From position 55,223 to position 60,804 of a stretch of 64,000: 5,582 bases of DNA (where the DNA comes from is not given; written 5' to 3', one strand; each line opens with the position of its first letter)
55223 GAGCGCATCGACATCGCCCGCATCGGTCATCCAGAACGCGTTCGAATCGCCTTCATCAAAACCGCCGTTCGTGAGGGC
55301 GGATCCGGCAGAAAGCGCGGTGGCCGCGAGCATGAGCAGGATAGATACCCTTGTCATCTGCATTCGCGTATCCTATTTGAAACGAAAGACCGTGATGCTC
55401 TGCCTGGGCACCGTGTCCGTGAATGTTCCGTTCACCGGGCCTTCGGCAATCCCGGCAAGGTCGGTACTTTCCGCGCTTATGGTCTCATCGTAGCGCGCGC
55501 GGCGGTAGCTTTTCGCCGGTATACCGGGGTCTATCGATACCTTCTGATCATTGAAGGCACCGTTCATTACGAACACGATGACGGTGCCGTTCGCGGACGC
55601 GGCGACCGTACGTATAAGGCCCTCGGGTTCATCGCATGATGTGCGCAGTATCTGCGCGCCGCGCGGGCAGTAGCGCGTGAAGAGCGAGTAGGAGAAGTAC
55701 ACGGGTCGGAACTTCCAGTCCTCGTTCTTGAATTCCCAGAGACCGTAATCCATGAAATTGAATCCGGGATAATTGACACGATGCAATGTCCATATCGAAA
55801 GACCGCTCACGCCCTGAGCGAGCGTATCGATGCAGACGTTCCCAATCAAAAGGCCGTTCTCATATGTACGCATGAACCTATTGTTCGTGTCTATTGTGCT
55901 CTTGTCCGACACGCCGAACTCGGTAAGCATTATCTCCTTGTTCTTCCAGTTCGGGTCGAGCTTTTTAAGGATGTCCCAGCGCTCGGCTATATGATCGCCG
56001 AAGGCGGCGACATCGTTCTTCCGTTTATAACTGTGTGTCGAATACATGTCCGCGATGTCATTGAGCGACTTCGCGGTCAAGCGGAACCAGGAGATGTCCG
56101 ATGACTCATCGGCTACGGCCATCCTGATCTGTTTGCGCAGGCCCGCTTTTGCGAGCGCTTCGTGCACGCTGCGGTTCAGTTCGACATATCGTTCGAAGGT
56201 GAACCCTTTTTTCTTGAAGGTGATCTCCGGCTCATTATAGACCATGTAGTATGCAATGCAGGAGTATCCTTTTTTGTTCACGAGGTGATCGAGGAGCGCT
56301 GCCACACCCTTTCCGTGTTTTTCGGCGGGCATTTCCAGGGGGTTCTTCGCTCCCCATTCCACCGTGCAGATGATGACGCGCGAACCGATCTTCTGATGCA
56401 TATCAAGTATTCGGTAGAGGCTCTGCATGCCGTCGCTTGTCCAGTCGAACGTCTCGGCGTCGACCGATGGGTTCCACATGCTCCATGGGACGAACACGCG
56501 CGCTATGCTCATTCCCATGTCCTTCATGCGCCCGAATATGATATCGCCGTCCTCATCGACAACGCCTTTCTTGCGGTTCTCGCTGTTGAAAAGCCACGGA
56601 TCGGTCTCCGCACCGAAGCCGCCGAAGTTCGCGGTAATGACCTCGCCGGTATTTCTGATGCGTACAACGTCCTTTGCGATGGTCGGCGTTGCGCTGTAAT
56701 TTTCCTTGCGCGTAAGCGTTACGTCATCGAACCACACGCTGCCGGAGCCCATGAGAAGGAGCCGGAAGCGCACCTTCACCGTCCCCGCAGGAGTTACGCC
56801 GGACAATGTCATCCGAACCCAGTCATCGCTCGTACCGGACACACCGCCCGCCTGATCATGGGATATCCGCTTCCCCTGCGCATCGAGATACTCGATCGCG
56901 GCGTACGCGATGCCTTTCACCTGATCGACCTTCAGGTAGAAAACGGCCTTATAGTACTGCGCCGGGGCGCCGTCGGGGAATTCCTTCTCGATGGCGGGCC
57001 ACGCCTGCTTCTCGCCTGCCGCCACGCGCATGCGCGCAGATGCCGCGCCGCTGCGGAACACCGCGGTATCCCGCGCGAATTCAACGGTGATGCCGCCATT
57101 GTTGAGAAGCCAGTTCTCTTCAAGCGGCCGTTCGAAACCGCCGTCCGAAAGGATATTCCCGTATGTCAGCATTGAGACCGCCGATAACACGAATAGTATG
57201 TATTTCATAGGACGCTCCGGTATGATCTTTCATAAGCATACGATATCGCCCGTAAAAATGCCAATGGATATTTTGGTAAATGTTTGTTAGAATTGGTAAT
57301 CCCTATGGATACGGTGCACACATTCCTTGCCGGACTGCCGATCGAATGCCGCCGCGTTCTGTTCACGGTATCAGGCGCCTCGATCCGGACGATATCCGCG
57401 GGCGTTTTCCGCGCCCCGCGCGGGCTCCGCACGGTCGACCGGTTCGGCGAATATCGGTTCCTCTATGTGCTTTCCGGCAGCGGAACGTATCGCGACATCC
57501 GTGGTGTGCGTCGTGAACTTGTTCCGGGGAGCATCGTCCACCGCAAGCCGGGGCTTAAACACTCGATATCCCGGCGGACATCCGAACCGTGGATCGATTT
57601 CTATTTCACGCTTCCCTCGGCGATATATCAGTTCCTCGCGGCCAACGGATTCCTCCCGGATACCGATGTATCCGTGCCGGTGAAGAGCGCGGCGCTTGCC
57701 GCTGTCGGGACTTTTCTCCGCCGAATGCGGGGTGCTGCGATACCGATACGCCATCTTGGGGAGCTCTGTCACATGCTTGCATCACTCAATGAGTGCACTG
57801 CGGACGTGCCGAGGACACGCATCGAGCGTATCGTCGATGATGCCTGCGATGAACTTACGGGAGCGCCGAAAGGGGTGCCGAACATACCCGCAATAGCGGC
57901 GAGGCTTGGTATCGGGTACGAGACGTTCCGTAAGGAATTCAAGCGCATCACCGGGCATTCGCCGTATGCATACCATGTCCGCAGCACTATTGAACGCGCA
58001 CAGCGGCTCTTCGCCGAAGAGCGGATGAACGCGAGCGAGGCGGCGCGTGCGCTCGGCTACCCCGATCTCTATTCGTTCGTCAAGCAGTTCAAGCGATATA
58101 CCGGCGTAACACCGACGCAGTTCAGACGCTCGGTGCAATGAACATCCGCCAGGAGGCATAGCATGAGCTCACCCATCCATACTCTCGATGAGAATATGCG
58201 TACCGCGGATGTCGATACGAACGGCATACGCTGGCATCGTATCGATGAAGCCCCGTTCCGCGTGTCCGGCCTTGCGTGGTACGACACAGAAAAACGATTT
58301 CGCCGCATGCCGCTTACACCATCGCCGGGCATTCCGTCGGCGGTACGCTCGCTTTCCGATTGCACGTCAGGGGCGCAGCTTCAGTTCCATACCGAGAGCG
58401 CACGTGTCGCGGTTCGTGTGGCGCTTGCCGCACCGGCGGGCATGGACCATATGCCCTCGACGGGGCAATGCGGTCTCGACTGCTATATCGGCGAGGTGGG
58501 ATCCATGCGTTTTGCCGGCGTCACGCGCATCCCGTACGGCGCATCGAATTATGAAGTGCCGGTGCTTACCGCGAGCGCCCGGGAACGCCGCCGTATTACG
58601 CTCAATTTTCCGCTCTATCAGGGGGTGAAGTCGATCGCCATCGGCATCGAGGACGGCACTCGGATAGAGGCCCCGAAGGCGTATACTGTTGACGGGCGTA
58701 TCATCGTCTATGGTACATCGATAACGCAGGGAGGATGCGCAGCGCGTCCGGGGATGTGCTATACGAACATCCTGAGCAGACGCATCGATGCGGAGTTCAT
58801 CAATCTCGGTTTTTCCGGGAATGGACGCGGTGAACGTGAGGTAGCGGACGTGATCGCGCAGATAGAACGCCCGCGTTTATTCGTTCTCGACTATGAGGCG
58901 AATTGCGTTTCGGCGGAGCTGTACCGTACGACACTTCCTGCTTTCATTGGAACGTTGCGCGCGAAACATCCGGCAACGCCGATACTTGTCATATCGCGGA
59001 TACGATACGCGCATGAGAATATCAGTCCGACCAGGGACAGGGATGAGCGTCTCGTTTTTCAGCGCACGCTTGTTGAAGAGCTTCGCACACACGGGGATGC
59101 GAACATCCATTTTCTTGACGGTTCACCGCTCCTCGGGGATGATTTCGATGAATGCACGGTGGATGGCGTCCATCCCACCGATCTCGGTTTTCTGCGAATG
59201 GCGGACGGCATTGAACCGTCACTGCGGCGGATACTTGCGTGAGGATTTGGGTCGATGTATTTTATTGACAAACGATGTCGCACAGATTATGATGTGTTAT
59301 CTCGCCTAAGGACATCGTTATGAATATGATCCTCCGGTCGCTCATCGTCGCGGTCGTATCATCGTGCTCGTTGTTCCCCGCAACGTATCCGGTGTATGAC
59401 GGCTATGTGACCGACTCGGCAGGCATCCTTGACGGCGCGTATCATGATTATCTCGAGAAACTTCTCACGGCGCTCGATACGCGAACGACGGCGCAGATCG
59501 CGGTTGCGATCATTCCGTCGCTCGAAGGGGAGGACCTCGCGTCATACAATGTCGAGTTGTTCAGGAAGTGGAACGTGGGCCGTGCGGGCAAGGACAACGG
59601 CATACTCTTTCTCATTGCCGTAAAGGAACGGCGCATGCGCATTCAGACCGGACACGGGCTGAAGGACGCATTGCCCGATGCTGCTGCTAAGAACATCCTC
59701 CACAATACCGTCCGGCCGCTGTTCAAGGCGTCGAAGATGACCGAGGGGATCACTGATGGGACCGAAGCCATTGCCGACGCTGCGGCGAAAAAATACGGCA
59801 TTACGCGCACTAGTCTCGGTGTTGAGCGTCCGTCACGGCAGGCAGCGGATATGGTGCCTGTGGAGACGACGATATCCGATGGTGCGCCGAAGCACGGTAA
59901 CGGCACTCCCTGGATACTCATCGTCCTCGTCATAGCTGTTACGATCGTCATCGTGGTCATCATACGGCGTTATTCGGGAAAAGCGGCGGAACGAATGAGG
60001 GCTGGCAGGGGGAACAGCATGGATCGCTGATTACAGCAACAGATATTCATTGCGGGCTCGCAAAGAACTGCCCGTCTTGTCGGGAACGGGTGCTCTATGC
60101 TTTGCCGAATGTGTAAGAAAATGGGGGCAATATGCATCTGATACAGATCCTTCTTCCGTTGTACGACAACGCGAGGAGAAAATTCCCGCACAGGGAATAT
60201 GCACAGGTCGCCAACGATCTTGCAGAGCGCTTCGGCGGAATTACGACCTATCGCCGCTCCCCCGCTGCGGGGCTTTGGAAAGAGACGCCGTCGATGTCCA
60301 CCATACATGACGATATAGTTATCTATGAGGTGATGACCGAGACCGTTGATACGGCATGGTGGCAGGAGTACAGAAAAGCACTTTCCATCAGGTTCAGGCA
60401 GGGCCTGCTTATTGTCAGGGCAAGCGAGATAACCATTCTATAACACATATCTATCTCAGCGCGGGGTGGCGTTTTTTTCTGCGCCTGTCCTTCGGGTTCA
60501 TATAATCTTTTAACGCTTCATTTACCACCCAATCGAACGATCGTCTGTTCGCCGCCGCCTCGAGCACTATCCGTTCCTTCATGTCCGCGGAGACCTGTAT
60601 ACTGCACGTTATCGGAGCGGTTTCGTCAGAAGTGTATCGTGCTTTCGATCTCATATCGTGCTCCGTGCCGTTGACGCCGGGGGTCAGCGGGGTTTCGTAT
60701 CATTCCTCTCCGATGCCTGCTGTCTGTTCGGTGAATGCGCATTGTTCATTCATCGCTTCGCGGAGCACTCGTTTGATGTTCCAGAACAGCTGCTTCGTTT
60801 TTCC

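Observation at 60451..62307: Split Fpg/Nei arrangement: zinc-finger-less Fpg-like glycosylase in an operon with a separate CxxC-x20-CxxC zinc-ribbon gene, a DUF4912 gene and an RHH gene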

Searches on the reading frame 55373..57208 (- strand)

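Call 70: search_protein_families(library=pfam, proteins=[window:55373-57208:-], max_evalue=0.001)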
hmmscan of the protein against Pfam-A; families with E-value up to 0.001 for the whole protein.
window:55373-57208:- (611 aa): 1 family
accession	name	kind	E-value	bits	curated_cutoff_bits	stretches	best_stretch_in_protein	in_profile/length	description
PF00150.24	Cellulase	-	0.00037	20.5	23.5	1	226-444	28-251/272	Cellulase (glycosyl hydrolase family 5)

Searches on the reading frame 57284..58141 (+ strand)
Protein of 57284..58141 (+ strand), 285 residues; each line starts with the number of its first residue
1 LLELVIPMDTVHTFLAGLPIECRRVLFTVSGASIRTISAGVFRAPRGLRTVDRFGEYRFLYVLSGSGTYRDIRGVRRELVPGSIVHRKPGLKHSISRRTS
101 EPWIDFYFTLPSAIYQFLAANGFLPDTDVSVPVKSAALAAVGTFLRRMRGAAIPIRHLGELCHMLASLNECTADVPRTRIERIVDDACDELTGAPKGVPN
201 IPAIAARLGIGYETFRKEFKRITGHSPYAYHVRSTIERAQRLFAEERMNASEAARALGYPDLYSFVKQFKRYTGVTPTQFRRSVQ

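Call 70: search_protein_families(library=pfam, proteins=[window:57284-58141:+], max_evalue=0.001)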
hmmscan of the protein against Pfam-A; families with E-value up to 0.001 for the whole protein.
window:57284-58141:+ (285 aa): 4 families
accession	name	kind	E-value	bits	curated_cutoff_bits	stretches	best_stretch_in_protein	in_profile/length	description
PF12833.13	HTH_18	-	7.8e-18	65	33.6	1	204-282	1-79/80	Helix-turn-helix domain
PF00165.29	HTH_AraC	-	3.3e-12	46.7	26.6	1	253-282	14-42/42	Bacterial regulatory helix-turn-helix proteins, AraC family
PF07883.17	Cupin_2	-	5.7e-05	23.2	27.2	1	56-102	19-63/70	Cupin domain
PF02311.25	AraC_binding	-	0.0001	22.5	21.1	1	54-127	21-93/135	AraC-like ligand binding domain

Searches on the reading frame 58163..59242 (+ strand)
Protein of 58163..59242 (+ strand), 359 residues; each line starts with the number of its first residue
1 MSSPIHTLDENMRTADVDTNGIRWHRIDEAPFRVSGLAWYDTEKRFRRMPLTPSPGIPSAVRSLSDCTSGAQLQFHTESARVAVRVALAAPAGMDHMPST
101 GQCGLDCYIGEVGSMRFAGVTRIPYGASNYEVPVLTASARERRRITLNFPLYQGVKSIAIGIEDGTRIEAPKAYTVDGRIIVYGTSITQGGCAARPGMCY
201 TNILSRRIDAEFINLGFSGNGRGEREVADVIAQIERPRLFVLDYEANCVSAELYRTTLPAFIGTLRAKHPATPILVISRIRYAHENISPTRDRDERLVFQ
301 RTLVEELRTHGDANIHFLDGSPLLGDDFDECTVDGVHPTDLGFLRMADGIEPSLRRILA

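Call 70: search_protein_families(library=pfam, proteins=[window:58163-59242:+], max_evalue=0.001)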
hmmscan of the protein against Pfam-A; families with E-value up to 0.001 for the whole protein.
window:58163-59242:+ (359 aa): 3 families
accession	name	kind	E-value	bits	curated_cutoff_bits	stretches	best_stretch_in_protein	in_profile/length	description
PF14606.12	Lipase_GDSL_3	-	5.5e-46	157.5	27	1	179-354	3-177/178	GDSL-like Lipase/Acylhydrolase family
PF14607.12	GxDLY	-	2.5e-30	105.7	27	1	23-167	2-145/146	N-terminus of Esterase_SGNH_hydro-type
PF13472.12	Lipase_GDSL_2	-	5.4e-10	40.5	32.9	1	183-342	2-175/178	GDSL-like Lipase/Acylhydrolase family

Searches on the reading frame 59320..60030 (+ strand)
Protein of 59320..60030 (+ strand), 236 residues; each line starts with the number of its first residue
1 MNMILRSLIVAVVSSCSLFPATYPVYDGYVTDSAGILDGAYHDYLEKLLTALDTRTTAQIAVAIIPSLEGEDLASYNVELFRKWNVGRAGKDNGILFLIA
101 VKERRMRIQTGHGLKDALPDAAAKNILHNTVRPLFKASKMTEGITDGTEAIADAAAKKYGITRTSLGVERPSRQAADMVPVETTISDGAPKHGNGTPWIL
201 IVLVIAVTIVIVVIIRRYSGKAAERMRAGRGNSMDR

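Call 3: search_protein_families(library=pfam, proteins=[window:59320-60030:+], max_evalue=1)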
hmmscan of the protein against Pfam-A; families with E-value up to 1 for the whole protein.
window:59320-60030:+ (236 aa): 5 families
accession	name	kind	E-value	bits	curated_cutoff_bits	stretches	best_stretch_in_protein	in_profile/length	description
PF04536.20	TPM_phosphatase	-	3.7e-36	124.3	22.1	1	30-153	1-124/125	TPM domain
PF11293.13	DUF3094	-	0.0088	16.1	27.1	1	197-219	30-52/55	Protein of unknown function (DUF3094)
PF11346.13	DUF3149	-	0.044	13.8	23.2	1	200-218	12-30/40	Protein of unknown function (DUF3149)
PF14163.11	SieB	-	0.074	13.1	26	1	196-227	32-63/147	Super-infection exclusion protein B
PF10661.14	EssA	-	0.16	12.3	24.1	1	174-218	107-146/147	WXG100 protein secretion system (Wss), protein EssA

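Call 4: search_protein_families(library=ncbifam, proteins=[window:59320-60030:+], max_evalue=1)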
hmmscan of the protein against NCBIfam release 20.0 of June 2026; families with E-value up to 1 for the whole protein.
window:59320-60030:+ (236 aa): 2 families
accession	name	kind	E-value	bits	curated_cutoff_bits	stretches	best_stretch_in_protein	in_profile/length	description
NF047379.1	photo_II_Psb32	equivalog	4.8e-12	46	160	1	18-210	12-197/207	photosystem II repair protein Psb32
TIGR00615.1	recR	equivalog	0.19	11.2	162.55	1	10-86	91-165/196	recombination mediator RecR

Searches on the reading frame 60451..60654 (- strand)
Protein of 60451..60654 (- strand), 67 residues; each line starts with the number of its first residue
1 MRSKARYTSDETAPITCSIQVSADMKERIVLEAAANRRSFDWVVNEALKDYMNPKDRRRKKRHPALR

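Call 3: search_protein_families(library=pfam, proteins=[window:60451-60654:-], max_evalue=1)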
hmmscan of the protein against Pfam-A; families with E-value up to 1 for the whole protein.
window:60451-60654:- (67 aa): 3 families
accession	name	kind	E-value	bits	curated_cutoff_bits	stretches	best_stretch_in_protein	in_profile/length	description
PF08003.17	Methyltransf_9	-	0.0074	15.7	23.8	1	33-59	272-298/315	Protein of unknown function (DUF1698)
PF01402.27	RHH_1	-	0.014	15.7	20.5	1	18-51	3-36/39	Ribbon-helix-helix protein, copG family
PF06832.18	BiPBP_C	-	0.17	12.2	26.8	1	19-49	23-55/90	Penicillin-Binding Protein C-terminus Family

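Call 4: search_protein_families(library=ncbifam, proteins=[window:60451-60654:-], max_evalue=1)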
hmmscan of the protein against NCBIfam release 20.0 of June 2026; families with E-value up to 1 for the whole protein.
window:60451-60654:- (67 aa): 2 families
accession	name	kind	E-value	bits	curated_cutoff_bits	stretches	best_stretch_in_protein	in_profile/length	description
TIGR00452.1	TIGR00452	equivalog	0.032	13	275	1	34-59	275-300/316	tRNA 5-methoxyuridine(34)/uridine 5-oxyacetic acid(34) synthase CmoB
TIGR04563.1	TIGR04563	subfamily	0.048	13.5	65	1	23-49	14-40/53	TIGR04563 family protein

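Call 69: search_protein_families(library=padloc, proteins=[window:60451-60654:-], max_evalue=0.01)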
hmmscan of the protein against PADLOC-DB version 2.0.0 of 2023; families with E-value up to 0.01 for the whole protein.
window:60451-60654:- (67 aa): 0 families

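Call 75: search_solved_structures(query=A7, max_evalue=10)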
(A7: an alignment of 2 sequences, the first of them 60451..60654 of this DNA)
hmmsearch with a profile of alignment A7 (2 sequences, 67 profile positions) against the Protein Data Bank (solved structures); distinct sequences matched with E-value up to 10: 5.
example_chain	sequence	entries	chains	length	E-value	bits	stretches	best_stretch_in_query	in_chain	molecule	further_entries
6iya_A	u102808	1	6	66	0.00013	25.1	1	18-67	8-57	Transcriptional regulator CopG family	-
7etr_A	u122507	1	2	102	0.00037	23.7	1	18-66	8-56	Transcriptional regulator CopG family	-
4qnu_A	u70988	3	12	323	0.78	13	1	37-56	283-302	tRNA (mo5U34)-methyltransferase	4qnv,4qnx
6sbw_A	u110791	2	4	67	0.91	12.8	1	19-49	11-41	CdbA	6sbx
6rxu_CZ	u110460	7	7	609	1.4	12.2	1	34-64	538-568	Bfr2 | Protein BFR2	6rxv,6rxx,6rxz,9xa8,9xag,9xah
